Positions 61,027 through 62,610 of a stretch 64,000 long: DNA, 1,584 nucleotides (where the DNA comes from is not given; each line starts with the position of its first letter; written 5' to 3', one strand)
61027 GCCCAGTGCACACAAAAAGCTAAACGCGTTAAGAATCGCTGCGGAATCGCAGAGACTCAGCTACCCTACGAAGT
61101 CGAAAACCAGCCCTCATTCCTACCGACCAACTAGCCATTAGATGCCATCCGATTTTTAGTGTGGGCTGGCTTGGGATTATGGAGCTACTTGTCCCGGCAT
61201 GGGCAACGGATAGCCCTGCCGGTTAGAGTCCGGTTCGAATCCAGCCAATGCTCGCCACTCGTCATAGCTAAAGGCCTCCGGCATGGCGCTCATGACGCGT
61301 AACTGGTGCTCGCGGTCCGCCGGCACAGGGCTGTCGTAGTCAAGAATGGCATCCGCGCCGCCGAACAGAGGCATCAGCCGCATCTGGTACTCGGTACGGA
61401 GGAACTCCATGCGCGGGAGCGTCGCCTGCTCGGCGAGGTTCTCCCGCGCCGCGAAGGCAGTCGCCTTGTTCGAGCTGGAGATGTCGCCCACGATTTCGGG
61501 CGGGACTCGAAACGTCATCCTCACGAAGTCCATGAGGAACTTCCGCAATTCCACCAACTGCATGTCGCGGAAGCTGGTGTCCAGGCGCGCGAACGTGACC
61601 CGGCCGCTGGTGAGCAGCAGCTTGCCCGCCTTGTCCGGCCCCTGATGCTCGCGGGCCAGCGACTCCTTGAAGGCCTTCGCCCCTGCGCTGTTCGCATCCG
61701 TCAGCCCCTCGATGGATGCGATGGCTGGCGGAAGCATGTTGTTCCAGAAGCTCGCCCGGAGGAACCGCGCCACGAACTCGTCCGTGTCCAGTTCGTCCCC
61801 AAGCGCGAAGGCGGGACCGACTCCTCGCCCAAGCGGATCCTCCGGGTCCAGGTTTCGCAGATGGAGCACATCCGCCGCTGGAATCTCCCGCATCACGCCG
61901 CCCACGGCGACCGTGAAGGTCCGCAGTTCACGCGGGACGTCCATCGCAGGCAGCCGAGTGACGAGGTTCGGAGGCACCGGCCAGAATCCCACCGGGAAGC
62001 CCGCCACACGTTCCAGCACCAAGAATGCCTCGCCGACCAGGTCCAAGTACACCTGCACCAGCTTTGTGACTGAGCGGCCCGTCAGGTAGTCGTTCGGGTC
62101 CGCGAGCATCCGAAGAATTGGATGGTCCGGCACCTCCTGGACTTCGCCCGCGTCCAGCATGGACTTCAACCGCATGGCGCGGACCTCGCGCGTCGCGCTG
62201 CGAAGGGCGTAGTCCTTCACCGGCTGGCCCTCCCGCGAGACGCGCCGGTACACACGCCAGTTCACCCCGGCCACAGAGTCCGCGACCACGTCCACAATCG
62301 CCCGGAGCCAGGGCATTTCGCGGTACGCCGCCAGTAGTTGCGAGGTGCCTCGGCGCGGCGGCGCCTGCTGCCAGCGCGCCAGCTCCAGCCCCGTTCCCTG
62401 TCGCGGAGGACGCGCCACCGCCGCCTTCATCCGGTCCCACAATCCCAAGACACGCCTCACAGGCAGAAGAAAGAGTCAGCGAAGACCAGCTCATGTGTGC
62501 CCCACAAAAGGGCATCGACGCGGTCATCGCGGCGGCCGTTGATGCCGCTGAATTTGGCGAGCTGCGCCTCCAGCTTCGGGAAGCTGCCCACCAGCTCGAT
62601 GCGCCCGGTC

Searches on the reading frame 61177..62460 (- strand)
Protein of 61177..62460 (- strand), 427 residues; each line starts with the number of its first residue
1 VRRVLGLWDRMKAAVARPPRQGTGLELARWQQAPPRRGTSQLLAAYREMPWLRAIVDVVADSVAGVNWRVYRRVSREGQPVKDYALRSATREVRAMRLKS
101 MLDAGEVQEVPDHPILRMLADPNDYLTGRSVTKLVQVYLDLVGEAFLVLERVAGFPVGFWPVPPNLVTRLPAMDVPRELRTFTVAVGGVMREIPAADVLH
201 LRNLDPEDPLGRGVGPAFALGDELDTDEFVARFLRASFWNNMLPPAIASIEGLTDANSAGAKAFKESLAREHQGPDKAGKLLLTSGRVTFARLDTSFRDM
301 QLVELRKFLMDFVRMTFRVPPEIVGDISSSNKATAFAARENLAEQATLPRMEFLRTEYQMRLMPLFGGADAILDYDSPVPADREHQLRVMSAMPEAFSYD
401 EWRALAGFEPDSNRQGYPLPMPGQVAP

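Call 4: search_protein_families(library=pfam, proteins=[window:61177-62460:-], max_evalue=0.1)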
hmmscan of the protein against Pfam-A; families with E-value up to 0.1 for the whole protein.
window:61177-62460:- (427 aa): 1 family
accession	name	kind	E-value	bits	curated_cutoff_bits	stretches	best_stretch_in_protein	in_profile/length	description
PF04860.17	Phage_portal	-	3.6e-41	141.8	39.1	1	91-406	12-320/321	Phage portal protein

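Call 5: search_protein_families(library=phrogs, proteins=[window:61177-62460:-], max_evalue=1)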
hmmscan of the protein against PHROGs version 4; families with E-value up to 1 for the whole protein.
window:61177-62460:- (427 aa): 7 families
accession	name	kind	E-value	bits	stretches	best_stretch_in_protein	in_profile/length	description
phrog_2662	-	head and packaging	2.3e-55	189.5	1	33-418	43-415/717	portal protein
phrog_12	-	head and packaging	3.7e-42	146.2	1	3-411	46-418/646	portal protein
phrog_5929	-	head and packaging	1.3e-06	28.9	1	238-330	12-100/228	portal protein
phrog_37955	-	head and packaging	0.0041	16.2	1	282-336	349-403/945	portal protein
phrog_13664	-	unknown function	0.037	15.3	1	35-72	12-49/68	-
phrog_146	-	head and packaging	0.044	13.7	1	27-63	42-78/587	portal protein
phrog_16359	-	unknown function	0.36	11.7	1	117-148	27-58/84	-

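Call 22: find_related_loci(query=window:61177-62460:-, collection=genome_contigs, flank=6000)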
Query window:61177-62460:- (427 aa) in genome_contigs; peptide patterns used: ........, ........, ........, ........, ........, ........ (x = any residue, [..] = any of these).
149 stretches matched a pattern; 16 encode a relative of the query (tblastn E <= 1e-3); 14 distinct loci.
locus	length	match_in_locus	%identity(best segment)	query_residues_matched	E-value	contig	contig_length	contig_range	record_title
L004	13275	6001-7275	94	1-425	0e+0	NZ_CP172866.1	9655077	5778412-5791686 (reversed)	Corallococcus coralloides strain KYC2213 chromosome, complete genome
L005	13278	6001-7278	93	1-426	0e+0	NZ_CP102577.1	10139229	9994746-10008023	Corallococcus exercitus strain SDU142 chromosome, complete genome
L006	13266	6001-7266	94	5-426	0e+0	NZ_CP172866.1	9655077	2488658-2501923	Corallococcus coralloides strain KYC2213 chromosome, complete genome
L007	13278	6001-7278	86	1-426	0e+0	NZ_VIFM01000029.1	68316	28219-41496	Myxococcus llanfairpwllgwyngyllgogerychwyrndrobwllllantysiliogogogochensis strain AM401 NODE_29_length_68316_cov_45.2993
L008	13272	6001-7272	87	1-424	0e+0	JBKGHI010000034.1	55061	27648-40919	Myxococcus sp. 1LA NODE_34_length_55061_cov_119.898575, whole genome shotgun sequence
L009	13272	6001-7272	85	1-424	0e+0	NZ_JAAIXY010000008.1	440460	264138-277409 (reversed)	Myxococcus eversor strain AB053B NODE_8_length_440460_cov_16.4354, whole genome shotgun sequence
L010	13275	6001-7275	85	1-425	0e+0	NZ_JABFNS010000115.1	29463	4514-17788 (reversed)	Myxococcus xanthus strain AM003 NODE_115_length_29463_cov_41.4683, whole genome shotgun sequence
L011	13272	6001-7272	87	1-424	0e+0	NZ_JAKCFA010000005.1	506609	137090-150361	Myxococcus qinghaiensis strain QH3KD-4-1 gnl_ICJDIIDJ_5, whole genome shotgun sequence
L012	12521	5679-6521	90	144-425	2e-166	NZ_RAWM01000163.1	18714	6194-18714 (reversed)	Corallococcus interemptor strain AB047A NODE_163_18714_cov_68.485_ID_8245, whole genome shotgun sequence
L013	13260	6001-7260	92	5-424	0e+0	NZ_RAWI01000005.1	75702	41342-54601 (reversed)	Corallococcus praedator strain CA031B NODE_5_75702_cov_42.3593, whole genome shotgun sequence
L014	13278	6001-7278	87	1-426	0e+0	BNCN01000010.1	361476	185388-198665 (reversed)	Comamonas sp. KCTC 72670 KCTC 72670 DNA, sequence10, whole genome shotgun sequence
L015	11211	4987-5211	83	351-425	4e-37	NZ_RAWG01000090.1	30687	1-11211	Corallococcus sicarius strain CA040B NODE_90_30687_cov_80.0115, whole genome shotgun sequence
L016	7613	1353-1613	60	340-426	2e-27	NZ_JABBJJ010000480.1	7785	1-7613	Pyxidicoccus fallax strain DSM 14698 NODE_480_length_7785_cov_36.406, whole genome shotgun sequence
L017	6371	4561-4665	83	391-425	3e-13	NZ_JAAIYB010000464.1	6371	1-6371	Myxococcus vastator strain AM301 NODE_464_length_6371_cov_7.28555, whole genome shotgun sequence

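Call 26: search_protein_families(library=pfam, proteins=[L004:7322-8599:-, L005:7323-8351:-, L006:7316-8251:-, L007:7393-8604:+, L008:7794-8657:-, L009:7416-8441:-, L010:7312-8952:-, L011:7457-8854:-, L013:7508-8584:+, L013:9064-10239:-], max_evalue=0.01)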
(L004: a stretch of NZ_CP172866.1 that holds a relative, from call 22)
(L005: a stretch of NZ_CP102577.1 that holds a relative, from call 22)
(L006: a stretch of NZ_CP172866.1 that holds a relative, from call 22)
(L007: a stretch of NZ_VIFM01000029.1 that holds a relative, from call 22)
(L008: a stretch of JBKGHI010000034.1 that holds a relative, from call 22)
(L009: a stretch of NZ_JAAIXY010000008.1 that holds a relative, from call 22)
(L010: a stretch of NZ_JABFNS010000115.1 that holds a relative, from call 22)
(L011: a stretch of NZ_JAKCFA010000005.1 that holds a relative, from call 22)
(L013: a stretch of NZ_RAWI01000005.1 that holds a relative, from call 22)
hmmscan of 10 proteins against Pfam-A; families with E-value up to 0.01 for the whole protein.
L004:7322-8599:- (425 aa): 1 family
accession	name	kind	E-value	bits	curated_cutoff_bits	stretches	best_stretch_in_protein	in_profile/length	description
PF14082.12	SduA_C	-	9.8e-09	36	27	1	264-405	13-158/159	Shedu protein SduA, C-terminal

L005:7323-8351:- (342 aa): 0 families

L006:7316-8251:- (311 aa): 0 families

L007:7393-8604:+ (403 aa): 1 family
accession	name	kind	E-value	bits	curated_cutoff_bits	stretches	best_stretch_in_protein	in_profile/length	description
PF14279.12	HNH_5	-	0.0025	18.1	27.5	1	13-33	12-32/56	HNH endonuclease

L008:7794-8657:- (287 aa): 1 family
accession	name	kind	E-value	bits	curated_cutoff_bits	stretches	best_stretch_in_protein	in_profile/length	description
PF04471.18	Mrr_cat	-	4.4e-08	33.7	21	1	149-252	7-113/115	Restriction endonuclease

L009:7416-8441:- (341 aa): 3 families
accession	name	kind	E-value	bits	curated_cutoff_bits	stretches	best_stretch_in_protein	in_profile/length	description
PF13271.11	DUF4062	-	2.6e-29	101.7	24.7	1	7-88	2-82/82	Domain of unknown function (DUF4062)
PF15665.10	FAM184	-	0.0028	17.8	32.7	0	174-204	33-63/211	Family with sequence similarity 184, A and B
PF08990.16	Docking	-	0.0093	16.1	20.9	0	182-201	10-29/29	Erythronolide synthase docking domain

L010:7312-8952:- (546 aa): 2 families
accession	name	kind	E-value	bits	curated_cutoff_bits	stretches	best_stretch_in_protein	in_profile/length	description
PF00149.33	Metallophos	-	3e-15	57.6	21.5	1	218-463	1-190/191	Calcineurin-like phosphoesterase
PF12850.12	Metallophos_2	-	3.4e-05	24.3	27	1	219-308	2-62/154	Calcineurin-like phosphoesterase superfamily domain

L011:7457-8854:- (465 aa): 2 families
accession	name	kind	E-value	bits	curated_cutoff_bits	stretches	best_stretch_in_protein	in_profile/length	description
PF13749.12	HATPase_c_4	-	1.3e-16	60.7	26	1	303-388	2-88/89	Putative ATP-dependent DNA helicase recG C-terminal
PF04326.19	SLFN_AlbA_2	-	8.9e-09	36.4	25.3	1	21-135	3-116/118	Schlafen, AlbA_2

L013:7508-8584:+ (358 aa): 0 families

L013:9064-10239:- (391 aa): 1 family
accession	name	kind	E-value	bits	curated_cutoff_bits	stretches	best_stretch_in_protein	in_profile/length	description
PF14082.12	SduA_C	-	0.001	19.7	27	1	223-376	2-159/159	Shedu protein SduA, C-terminal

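Call 27: search_protein_families(library=padloc, proteins=[L004:7322-8599:-, L005:7323-8351:-, L006:7316-8251:-, L007:7393-8604:+, L008:7794-8657:-, L009:7416-8441:-, L010:7312-8952:-, L011:7457-8854:-, L013:7508-8584:+, L013:9064-10239:-], max_evalue=0.01)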
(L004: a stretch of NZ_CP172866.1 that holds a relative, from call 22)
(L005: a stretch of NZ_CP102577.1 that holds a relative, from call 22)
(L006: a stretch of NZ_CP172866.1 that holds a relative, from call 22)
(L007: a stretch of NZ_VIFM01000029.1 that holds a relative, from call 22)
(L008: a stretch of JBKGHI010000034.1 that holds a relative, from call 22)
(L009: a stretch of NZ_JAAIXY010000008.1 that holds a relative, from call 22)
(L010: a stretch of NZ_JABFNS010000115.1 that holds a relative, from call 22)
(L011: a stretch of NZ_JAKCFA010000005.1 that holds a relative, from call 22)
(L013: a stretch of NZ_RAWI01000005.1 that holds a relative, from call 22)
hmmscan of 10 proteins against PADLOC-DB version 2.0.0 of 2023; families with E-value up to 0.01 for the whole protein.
L004:7322-8599:- (425 aa): 8 families
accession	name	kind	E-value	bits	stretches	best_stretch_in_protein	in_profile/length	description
PDLC00386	SduA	-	1.5e-12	45.5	1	271-354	112-195/268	DUF4263 domain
PDLC00378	SduA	-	2.1e-11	41.8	1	245-411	14-192/287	DUF4263 domain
PDLC00396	SduA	-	8.1e-09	33.2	1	243-411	39-214/230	DUF4263 domain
PDLC00397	SduA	-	2.6e-08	31.9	1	223-412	17-221/227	DUF4263 domain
PDLC00398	SduA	-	1.9e-07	28.7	1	294-349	87-142/289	DUF4263 domain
PDLC00395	SduA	-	0.00013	19.9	1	294-351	61-118/212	DUF4263 domain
PDLC00389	SduA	-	0.0002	19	1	308-407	273-367/383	DUF4263 domain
PDLC00404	SduA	-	0.0098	12.7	0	306-407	340-434/457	DUF4263 domain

L005:7323-8351:- (342 aa): 0 families

L006:7316-8251:- (311 aa): 0 families

L007:7393-8604:+ (403 aa): 0 families

L008:7794-8657:- (287 aa): 1 family
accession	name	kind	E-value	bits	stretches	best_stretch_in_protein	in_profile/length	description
PDLC03657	mREase_IV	-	7.6e-05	20.2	1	183-255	218-292/317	Type IV methyl-directed restriction enzyme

L009:7416-8441:- (341 aa): 0 families

L010:7312-8952:- (546 aa): 3 families
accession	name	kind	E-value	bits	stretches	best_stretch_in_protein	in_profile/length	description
PDLC00736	Effector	-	1.3e-16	58.6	1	220-468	5-238/561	Endonuclease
PDLC05051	PDC-S60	-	1e-14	51.7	1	218-475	1-255/1027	-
PDLC04908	PDC-S10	-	2.3e-06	25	1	216-310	8-78/223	-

L011:7457-8854:- (465 aa): 3 families
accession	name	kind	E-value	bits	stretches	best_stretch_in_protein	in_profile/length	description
PDLC02394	pAgo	-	4.1e-19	65.9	1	33-389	55-435/1121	-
PDLC02402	Aga_SIR2-PNTD1-PNTD2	-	1.5e-10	37.8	1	198-326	369-487/876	Class I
PDLC02418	Aga_SIR2-Kinase-PNTD1-PNTD2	-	2.2e-08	30.8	1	269-327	307-366/756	Class I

L013:7508-8584:+ (358 aa): 0 families

L013:9064-10239:- (391 aa): 4 families
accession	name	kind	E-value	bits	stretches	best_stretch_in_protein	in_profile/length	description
PDLC00386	SduA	-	2.8e-08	31.5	1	241-319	112-190/268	DUF4263 domain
PDLC00397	SduA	-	8.6e-06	23.6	1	194-377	18-216/227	DUF4263 domain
PDLC00396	SduA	-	4.1e-05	21.1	1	212-283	38-118/230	DUF4263 domain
PDLC00378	SduA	-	5.7e-05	20.8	1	261-380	65-191/287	DUF4263 domain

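Call 42: find_related_loci(query=window:61177-62460:-, collection=viral_contigs, flank=6000)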
Query window:61177-62460:- (427 aa) in viral_contigs; peptide patterns used: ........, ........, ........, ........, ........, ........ (x = any residue, [..] = any of these).
29 stretches matched a pattern; 28 encode a relative of the query (tblastn E <= 1e-3); 26 distinct loci.
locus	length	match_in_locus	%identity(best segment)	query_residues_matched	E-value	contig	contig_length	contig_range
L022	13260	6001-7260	92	5-424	0e+0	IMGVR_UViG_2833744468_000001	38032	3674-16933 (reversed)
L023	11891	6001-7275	94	1-425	0e+0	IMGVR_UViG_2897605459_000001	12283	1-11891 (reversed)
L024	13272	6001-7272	94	1-424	0e+0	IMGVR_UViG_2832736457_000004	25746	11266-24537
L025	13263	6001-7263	95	4-424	0e+0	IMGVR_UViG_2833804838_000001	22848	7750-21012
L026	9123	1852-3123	93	1-424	0e+0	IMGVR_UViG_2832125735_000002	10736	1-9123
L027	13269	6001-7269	90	4-426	0e+0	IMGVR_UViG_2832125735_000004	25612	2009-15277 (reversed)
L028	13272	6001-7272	86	1-424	0e+0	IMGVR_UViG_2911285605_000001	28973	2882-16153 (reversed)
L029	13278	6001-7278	86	1-426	0e+0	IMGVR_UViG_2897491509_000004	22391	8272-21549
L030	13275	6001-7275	85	1-425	0e+0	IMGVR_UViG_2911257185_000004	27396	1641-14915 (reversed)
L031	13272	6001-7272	85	1-424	0e+0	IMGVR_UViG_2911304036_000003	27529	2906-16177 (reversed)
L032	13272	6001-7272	86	1-424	0e+0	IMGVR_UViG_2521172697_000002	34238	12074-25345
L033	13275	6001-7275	86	1-425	0e+0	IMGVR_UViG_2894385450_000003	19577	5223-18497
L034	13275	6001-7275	86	1-425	0e+0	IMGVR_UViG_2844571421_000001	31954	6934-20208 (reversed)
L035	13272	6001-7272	85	1-424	0e+0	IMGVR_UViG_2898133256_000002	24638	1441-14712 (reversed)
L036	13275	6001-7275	86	1-425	0e+0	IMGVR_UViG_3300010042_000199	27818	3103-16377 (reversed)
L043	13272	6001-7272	86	1-424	0e+0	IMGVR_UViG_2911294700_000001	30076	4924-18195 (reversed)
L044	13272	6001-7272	86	1-424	0e+0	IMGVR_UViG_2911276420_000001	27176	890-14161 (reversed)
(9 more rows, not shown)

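Call 45: search_protein_families(library=pfam, proteins=[L014:7190-8326:-, L023:7399-8148:-, L024:7388-8419:-, L025:7298-8203:-, L026:3204-4184:-, L028:7381-8457:-, L031:7381-9189:+, L032:8023-9069:-, L043:7353-7880:-, L044:7526-8536:-], max_evalue=0.01)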
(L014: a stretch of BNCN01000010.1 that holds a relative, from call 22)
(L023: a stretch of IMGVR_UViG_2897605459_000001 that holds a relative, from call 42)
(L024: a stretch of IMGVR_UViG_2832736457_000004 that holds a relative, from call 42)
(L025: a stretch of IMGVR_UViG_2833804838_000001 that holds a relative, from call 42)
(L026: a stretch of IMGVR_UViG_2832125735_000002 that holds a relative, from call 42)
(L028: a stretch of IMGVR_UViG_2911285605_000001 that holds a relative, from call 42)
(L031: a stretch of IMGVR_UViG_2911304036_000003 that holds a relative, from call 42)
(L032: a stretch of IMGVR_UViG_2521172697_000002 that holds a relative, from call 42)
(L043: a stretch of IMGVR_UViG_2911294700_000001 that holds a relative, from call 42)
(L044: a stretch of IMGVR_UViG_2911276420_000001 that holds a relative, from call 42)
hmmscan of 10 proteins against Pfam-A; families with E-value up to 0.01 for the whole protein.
L014:7190-8326:- (378 aa): 0 families

L023:7399-8148:- (249 aa): 3 families
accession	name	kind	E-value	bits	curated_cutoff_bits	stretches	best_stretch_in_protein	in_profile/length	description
PF04471.18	Mrr_cat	-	7.8e-27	94.1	21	1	126-244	2-115/115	Restriction endonuclease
PF22722.2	NA-iREase1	-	7.3e-07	29.6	27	1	133-238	1-102/106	NACHT-associated inactive Restriction Endonuclease 1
PF13156.12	Mrr_cat_2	-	0.00093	19.5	22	1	139-243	12-117/127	Restriction endonuclease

L024:7388-8419:- (343 aa): 2 families
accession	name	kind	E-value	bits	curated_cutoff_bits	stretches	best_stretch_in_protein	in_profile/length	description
PF01844.29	HNH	-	3.4e-09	37.1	21.4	1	275-322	1-44/47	HNH endonuclease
PF14279.12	HNH_5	-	2e-07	31.3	27.5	1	293-322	14-43/56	HNH endonuclease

L025:7298-8203:- (301 aa): 2 families
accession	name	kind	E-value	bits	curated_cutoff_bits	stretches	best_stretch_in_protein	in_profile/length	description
PF04471.18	Mrr_cat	-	2.9e-12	47.1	21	1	23-131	7-107/115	Restriction endonuclease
PF22722.2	NA-iREase1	-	0.00071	20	27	1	58-131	30-100/106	NACHT-associated inactive Restriction Endonuclease 1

L026:3204-4184:- (326 aa): 0 families

L028:7381-8457:- (358 aa): 0 families

L031:7381-9189:+ (602 aa): 3 families
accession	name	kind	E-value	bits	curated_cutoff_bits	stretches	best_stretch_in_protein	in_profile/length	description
PF21752.2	DACNG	-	1.4e-10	41.9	27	1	11-212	2-207/208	Probable sensor domain DACNG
PF21750.2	DACNH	-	9.7e-10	38.7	27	1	230-322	3-101/107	Probable sensor domain DACNH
PF02457.21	DAC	-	2.7e-05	24.2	27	1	374-463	4-93/119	DisA bacterial checkpoint controller nucleotide-binding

L032:8023-9069:- (348 aa): 2 families
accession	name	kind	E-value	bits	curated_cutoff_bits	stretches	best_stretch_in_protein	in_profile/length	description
PF10137.14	CAP12-PCTIR_TIR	-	2e-28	99.2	24.7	1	202-318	3-117/119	CAP12/Pycsar effector protein, TIR domain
PF00027.35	cNMP_binding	-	7.4e-14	51.9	27.5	1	87-169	2-88/89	Cyclic nucleotide-binding domain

L043:7353-7880:- (175 aa): 0 families

L044:7526-8536:- (336 aa): 0 families

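Call 46: search_protein_families(library=padloc, proteins=[L014:7190-8326:-, L023:7399-8148:-, L024:7388-8419:-, L025:7298-8203:-, L026:3204-4184:-, L028:7381-8457:-, L031:7381-9189:+, L032:8023-9069:-, L043:7353-7880:-, L044:7526-8536:-], max_evalue=0.01)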
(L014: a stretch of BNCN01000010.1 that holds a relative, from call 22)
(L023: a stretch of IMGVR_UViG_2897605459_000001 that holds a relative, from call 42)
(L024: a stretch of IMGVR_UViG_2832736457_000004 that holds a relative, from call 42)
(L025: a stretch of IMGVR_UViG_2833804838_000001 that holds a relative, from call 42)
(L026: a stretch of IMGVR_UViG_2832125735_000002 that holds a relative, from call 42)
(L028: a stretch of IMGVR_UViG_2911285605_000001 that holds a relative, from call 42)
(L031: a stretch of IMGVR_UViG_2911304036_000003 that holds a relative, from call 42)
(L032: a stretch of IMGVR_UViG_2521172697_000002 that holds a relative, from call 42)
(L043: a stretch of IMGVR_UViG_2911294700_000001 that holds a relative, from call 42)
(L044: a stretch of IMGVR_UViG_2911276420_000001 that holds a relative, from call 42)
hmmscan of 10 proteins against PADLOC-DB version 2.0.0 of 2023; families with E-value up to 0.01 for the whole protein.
L014:7190-8326:- (378 aa): 0 families

L023:7399-8148:- (249 aa): 9 families
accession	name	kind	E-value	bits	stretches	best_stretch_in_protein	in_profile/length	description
PDLC03663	mREase_IV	-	1.1e-15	55.4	1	125-225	409-507/544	Type IV methyl-directed restriction enzyme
PDLC04819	PDC-S02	-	4.9e-15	53.6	1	72-247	145-309/334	-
PDLC04796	PDC-S02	-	8.7e-14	49.3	1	124-246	239-359/390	-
PDLC04815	PDC-S02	-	7.7e-11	39.9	1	67-244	150-318/346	-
PDLC04806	PDC-S02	-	2e-10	38.4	1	124-247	181-303/324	-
PDLC00631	ZorD1|ZorD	-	3.6e-08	29.7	1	103-229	923-1049/1071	"SWI2/SNF2 helicase, Mrr-like nuclease"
PDLC03657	mREase_IV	-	7e-07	26.8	1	124-225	168-274/317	Type IV methyl-directed restriction enzyme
PDLC03203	mREase_II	-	0.0016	15.7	1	124-221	248-350/393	Type II methyl-directed restriction enzyme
PDLC00628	ZorD1|ZorD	-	0.0041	12.8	1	124-229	1022-1128/1171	"SWI2/SNF2 helicase, Mrr-like nuclease"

L024:7388-8419:- (343 aa): 4 families
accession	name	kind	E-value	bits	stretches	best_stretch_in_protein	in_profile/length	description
PDLC03478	REase_II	-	6.1e-07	27.4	1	256-323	93-159/219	Type II restriction enzyme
PDLC03418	REase_II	-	0.0047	14.1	1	262-322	314-369/372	Type II restriction enzyme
PDLC03656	mREase_IV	-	0.0065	14.2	1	263-319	195-252/277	Type IV methyl-directed restriction enzyme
PDLC00740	Effector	-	0.0072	13.1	0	253-293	10-50/391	Endonuclease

L025:7298-8203:- (301 aa): 0 families

L026:3204-4184:- (326 aa): 1 family
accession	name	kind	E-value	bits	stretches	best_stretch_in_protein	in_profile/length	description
PDLC04391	PDC-M07A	-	0.0023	15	1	91-222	114-240/412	-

L028:7381-8457:- (358 aa): 16 families
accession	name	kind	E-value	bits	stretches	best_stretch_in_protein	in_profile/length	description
PDLC04772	PDC-M68A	-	3.5e-36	123.5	1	26-135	5-114/253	-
PDLC01997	SAVED1--SAVED_HNH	-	1.4e-34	118.1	1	25-141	5-119/368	-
PDLC00739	Effector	-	2.1e-34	117.5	1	24-152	6-134/378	Endonuclease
PDLC00746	Effector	-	1.8e-28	97.7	1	25-164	16-155/389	Endonuclease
PDLC00749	Effector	-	9.7e-28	95.3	1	16-164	6-156/395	Endonuclease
PDLC01998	SAVED1--SAVED_HNH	-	5.1e-23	79.6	1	20-134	108-222/506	-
PDLC00751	Effector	-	2.2e-21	74.5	1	19-164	124-270/530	Endonuclease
PDLC00742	Effector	-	4.6e-20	69.8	1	20-134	115-229/527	Endonuclease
PDLC00747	Effector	-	1.6e-19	68.3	1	21-139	7-128/373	Endonuclease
PDLC00740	Effector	-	3.2e-18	63.7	1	15-134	5-125/391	Endonuclease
PDLC00743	Effector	-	7.5e-14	49.6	1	29-138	6-116/384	Endonuclease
PDLC00406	SduA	-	2.4e-13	48.8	1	25-134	19-121/326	DUF4263 domain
PDLC00738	Effector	-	1.9e-11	41.4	1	14-132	135-253/529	Endonuclease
PDLC01999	SAVED1--SAVED_HNH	-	4.1e-11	40.5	1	22-122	12-110/387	-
PDLC02000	Effector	-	4.9e-11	40.1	1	11-133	131-253/524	SAVED1--SAVED_HNH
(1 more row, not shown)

L031:7381-9189:+ (602 aa): 0 families

L032:8023-9069:- (348 aa): 11 families
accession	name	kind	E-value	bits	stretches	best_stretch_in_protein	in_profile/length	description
PDLC00731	Effector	-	3.6e-112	372.3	1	46-348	2-304/306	TIR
PDLC00732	Effector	-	2.1e-103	343.4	1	47-347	1-299/301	TIR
PDLC02371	PycTIR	-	2.8e-100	333.4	1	47-347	1-287/288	-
PDLC00729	Effector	-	2e-36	124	1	200-343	5-142/310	TIR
PDLC00730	Effector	-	2.7e-25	87.2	1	46-188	18-161/299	TIR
PDLC00734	PycC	-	6.2e-12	43.3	1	64-187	14-141/374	Pycsar cyclase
PDLC05005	PDC-S35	-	1.2e-11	42.8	1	251-316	169-234/264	-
PDLC05007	PDC-S35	-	9.6e-11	39.8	1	245-316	178-249/278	-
PDLC05006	PDC-S35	-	1.4e-10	39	1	242-318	125-204/231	-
PDLC05004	PDC-S35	-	2.6e-10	38.4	1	251-321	170-241/265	-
PDLC05003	PDC-S35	-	4.9e-09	34.1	1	245-318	138-213/245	-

L043:7353-7880:- (175 aa): 0 families

L044:7526-8536:- (336 aa): 0 families

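Call 56: search_dna_similar(query=window:61177-62460:-, collection=phages, mode=protein, max_evalue=1e-10, max_rows=10)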
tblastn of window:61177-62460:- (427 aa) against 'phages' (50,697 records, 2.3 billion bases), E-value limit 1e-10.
Records with a match: 7; places in all: 7; records where one place covers at least 80% of the query: 6.
Best place of each record, by identity: <60% 7.
By first word of the organism name: Geobacillus 2; Faecalibacterium 1; Bacillus 1; Parageobacillus 1; Streptomyces 1; Alteromonas 1.
By host as written in the record: Geobacillus kaustophilus ATCC 8005 2; Faecalibacterium sp. FM8 1; Bacillus cereus MCR1 1; Parageobacillus thermoglucosidasius 23.6 1; Streptomyces coelicolor M600 1; Alteromonas gracilis 9a2 1.
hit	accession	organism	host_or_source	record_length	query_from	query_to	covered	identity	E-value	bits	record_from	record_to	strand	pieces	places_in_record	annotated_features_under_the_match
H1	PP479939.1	Faecalibacterium phage Roos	Faecalibacterium sp. FM8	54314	33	410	89%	31.5%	5e-46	176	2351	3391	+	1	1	portal protein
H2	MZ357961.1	Bacillus phage Flasso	Bacillus cereus MCR1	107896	11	427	98%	27.3%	1e-35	145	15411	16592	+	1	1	portal protein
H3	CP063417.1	Parageobacillus phage JGon-2020a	Parageobacillus thermoglucosidasius 23.6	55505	15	409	93%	25.3%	4e-21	102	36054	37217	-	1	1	record has no annotation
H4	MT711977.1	Streptomyces phage Dagobah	Streptomyces coelicolor M600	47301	32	384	83%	28.1%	4e-18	93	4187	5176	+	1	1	portal protein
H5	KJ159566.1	Geobacillus phage GBK2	Geobacillus kaustophilus ATCC 8005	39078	45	397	83%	23.5%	3e-13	78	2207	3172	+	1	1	portal protein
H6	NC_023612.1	Geobacillus phage GBK2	Geobacillus kaustophilus ATCC 8005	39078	45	397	83%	23.5%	3e-13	78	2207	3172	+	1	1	portal protein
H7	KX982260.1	Alteromonas phage PB15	Alteromonas gracilis 9a2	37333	105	391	67%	23.7%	3e-12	75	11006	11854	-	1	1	gene transfer agent portal protein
